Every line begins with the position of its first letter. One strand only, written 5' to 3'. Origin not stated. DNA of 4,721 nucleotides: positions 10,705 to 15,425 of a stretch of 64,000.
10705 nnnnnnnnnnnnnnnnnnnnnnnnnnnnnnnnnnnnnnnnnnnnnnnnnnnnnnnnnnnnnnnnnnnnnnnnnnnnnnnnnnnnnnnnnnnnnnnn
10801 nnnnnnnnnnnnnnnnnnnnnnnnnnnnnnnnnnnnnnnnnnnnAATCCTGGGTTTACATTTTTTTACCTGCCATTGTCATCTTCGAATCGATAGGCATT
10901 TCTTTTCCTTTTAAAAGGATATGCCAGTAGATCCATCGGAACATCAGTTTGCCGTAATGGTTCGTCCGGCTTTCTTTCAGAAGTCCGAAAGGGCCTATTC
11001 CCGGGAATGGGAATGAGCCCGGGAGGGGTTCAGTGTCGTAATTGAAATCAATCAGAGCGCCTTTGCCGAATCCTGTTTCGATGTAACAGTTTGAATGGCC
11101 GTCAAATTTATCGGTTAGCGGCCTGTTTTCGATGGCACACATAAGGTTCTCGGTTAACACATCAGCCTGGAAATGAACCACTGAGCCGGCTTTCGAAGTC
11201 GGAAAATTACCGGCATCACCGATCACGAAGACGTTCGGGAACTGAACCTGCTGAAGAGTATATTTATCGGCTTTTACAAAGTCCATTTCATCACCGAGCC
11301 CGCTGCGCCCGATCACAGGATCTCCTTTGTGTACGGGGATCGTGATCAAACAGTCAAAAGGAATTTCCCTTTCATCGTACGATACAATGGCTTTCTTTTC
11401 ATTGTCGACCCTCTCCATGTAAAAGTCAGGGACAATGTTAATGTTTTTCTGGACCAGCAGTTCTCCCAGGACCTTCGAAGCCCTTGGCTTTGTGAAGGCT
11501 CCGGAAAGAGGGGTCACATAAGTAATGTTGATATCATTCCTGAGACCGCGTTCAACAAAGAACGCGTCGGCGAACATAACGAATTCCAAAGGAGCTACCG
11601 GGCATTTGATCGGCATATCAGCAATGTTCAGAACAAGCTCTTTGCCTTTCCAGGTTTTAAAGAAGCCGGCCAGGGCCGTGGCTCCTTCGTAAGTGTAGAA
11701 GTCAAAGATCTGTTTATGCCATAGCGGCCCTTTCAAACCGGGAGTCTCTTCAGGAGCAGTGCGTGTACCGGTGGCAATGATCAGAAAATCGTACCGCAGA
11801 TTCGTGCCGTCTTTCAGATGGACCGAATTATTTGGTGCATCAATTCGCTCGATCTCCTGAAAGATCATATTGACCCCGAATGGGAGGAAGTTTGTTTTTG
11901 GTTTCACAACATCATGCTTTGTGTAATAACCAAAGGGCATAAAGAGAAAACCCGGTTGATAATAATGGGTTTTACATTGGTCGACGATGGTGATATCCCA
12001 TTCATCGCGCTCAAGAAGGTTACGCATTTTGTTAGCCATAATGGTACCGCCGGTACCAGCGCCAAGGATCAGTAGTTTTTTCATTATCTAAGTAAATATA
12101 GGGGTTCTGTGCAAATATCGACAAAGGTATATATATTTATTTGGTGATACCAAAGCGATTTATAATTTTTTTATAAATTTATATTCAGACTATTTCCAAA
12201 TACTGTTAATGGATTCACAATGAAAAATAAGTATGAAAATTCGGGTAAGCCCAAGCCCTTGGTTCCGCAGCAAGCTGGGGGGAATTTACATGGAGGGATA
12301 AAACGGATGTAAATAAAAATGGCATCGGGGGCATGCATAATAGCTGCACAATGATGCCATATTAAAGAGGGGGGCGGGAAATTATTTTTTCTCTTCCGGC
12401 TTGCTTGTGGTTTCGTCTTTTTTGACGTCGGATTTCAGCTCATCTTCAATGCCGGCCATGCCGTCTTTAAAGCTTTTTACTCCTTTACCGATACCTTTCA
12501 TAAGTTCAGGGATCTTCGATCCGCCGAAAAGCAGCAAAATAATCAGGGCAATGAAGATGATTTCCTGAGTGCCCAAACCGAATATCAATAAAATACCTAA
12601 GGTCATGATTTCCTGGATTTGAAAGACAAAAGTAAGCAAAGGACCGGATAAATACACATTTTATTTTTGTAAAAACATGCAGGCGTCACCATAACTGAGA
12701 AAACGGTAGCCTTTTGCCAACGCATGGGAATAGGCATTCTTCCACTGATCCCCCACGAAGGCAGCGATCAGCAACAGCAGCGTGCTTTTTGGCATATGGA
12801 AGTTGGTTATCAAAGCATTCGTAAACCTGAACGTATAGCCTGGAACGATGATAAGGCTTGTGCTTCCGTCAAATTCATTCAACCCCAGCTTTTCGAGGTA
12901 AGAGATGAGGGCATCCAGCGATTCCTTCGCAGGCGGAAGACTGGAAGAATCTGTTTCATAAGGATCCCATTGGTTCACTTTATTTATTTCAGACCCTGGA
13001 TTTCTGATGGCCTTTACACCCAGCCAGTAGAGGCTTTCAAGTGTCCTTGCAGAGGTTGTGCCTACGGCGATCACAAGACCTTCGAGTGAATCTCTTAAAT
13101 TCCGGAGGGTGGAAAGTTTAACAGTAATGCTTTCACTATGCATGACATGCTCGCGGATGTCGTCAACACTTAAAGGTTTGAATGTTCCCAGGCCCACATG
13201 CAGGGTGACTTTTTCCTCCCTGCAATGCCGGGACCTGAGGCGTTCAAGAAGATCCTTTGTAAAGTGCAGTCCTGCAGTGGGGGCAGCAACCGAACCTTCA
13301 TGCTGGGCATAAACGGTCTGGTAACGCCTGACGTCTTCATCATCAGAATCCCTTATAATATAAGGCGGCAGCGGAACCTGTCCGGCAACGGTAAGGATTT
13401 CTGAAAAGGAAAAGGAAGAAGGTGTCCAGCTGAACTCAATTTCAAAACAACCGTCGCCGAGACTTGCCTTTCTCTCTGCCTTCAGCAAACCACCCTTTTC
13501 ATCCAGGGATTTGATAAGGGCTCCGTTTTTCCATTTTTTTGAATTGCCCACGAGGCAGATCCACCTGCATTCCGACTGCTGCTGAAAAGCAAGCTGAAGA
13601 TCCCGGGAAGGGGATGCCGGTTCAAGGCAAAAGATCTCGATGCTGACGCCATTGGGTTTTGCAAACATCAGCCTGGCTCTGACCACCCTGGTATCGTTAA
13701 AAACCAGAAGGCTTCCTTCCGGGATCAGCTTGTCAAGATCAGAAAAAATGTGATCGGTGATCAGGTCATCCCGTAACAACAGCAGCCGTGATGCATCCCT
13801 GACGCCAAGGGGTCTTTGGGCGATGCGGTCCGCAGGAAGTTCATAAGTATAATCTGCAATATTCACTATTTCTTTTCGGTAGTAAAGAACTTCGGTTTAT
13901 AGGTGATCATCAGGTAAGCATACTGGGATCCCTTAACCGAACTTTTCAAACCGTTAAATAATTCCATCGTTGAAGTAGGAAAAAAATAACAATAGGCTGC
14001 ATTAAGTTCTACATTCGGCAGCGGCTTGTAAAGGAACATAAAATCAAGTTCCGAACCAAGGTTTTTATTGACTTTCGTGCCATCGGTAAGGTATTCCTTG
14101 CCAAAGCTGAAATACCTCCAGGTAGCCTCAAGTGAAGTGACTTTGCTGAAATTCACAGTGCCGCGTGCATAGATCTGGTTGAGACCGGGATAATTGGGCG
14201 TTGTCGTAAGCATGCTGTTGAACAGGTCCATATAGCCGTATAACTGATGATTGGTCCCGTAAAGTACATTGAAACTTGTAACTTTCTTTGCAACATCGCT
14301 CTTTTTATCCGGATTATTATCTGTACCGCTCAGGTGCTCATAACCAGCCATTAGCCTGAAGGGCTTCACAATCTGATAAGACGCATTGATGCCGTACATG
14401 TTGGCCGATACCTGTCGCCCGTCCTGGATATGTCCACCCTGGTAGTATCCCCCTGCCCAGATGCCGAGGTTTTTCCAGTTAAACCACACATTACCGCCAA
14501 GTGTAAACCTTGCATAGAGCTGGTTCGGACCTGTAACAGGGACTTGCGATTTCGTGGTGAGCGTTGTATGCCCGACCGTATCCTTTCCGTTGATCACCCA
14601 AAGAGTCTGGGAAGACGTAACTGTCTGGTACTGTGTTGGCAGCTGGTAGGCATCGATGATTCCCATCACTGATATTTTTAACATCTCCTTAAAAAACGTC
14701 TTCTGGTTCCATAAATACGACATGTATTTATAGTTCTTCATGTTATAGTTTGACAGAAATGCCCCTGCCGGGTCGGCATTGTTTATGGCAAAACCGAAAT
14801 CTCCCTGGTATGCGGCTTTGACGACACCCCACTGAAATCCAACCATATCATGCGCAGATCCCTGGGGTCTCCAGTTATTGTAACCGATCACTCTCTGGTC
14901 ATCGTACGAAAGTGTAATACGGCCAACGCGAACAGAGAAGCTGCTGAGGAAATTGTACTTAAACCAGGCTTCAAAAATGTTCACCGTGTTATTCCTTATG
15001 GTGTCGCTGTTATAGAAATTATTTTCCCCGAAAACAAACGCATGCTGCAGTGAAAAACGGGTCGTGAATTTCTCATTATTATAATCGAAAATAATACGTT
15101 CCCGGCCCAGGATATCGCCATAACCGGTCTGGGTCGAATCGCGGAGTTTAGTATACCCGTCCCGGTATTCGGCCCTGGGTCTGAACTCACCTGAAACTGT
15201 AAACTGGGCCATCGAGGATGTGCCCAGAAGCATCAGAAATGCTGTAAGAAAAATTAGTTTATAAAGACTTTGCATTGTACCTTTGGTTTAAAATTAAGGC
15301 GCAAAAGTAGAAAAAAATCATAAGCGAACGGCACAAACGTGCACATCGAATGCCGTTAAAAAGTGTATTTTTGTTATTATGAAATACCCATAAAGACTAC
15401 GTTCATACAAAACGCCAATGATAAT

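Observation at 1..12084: FNR-associated island combining Hdr-like flavoproteins with a complete set of sulfur-carrier proteins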

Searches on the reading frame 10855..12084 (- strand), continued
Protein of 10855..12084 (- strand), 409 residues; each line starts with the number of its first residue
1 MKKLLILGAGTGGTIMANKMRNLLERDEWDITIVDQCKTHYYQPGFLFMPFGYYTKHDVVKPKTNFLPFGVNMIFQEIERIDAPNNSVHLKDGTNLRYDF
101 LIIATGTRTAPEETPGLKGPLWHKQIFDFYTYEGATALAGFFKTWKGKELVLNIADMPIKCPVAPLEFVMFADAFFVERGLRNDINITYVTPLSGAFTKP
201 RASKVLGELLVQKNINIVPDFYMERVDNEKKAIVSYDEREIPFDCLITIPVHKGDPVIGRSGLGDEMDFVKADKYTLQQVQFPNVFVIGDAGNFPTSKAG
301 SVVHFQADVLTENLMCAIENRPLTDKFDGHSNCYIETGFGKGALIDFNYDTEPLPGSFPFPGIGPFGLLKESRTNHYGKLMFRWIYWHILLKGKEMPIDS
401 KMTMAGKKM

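Call 67: find_encoding_contigs(protein=P0009, flank=10000, max_places=2)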
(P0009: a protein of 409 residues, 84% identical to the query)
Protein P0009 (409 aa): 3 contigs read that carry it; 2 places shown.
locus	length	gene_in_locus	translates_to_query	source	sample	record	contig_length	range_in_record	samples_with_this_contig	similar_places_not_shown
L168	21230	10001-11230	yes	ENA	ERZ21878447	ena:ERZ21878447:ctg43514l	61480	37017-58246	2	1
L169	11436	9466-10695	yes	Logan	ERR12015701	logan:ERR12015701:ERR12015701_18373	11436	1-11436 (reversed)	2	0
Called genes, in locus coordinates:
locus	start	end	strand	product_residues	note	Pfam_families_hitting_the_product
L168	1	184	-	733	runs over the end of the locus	PF04851:ResIII (faint), PF00270:DEAD, PF00271:Helicase_C, PF16124:RecQ_Zn_bind, PF09382:RQC, PF00570:HRDC, PF21220:RecQ-1-like_HTH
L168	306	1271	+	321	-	PF01380:SIS, PF00571:CBS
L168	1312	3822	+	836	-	PF13620:CarboxypepD_reg (weak), PF13715:CarbopepD_reg_2, PF18939:DUF5686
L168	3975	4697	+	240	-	PF00005:ABC_tran, PF13304:AAA_21 (faint)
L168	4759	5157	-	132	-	PF00403:HMA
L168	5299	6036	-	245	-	PF01066:CDP-OH_P_transf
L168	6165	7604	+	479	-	PF13372:Alginate_exp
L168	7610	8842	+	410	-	PF02547:Queuosine_synth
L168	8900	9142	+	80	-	PF02416:TatA_B_E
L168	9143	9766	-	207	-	PF13649:Methyltransf_25, PF08241:Methyltransf_11 (weak)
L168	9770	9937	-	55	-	-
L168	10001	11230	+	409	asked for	PF07992:Pyr_redox_2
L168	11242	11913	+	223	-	-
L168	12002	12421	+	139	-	PF01527:HTH_Tnp_1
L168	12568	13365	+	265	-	PF00665:rve, PF13683:rve_3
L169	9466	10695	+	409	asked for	PF07992:Pyr_redox_2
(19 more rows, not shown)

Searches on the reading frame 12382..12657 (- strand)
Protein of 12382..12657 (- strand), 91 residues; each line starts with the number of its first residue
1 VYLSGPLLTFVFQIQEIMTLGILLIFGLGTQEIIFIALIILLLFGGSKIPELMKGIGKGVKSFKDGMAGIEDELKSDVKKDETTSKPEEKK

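Call 7: search_protein_families(library=pfam, proteins=[window:12382-12657:-], max_evalue=0.01)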
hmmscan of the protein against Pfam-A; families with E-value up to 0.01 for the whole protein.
window:12382-12657:- (91 aa): 1 family
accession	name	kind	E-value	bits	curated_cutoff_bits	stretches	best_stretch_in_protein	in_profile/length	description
PF02416.21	TatA_B_E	-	6.9e-13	48.1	21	1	28-77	1-50/53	mttA/Hcf106 family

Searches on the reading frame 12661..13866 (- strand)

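Call 7: search_protein_families(library=pfam, proteins=[window:12661-13866:-], max_evalue=0.01)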
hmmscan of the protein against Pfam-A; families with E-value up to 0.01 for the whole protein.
window:12661-13866:- (401 aa): 1 family
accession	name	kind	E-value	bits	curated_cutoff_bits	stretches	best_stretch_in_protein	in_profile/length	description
PF02547.20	Queuosine_synth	-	4.3e-100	335.4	25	1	4-397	2-321/322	Queuosine biosynthesis protein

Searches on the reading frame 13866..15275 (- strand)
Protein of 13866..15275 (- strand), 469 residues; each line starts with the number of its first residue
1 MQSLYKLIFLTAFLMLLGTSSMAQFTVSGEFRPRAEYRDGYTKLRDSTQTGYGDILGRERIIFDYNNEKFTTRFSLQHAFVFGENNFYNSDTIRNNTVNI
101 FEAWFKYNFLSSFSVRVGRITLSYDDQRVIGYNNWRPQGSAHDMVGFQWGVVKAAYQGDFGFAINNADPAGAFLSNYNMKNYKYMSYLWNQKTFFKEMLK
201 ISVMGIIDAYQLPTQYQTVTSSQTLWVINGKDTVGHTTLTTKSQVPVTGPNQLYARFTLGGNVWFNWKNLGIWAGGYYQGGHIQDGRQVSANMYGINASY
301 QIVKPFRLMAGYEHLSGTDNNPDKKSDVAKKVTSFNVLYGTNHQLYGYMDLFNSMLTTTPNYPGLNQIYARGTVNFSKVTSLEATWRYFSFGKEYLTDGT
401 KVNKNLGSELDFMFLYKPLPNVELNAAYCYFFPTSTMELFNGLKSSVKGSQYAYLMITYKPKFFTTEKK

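Call 7: search_protein_families(library=pfam, proteins=[window:13866-15275:-], max_evalue=0.01)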
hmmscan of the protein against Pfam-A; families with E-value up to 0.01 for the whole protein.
window:13866-15275:- (469 aa): 1 family
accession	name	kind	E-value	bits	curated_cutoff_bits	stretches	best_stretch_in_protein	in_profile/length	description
PF13372.12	Alginate_exp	-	2.9e-07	30.1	25.2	1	30-350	8-291/395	Alginate export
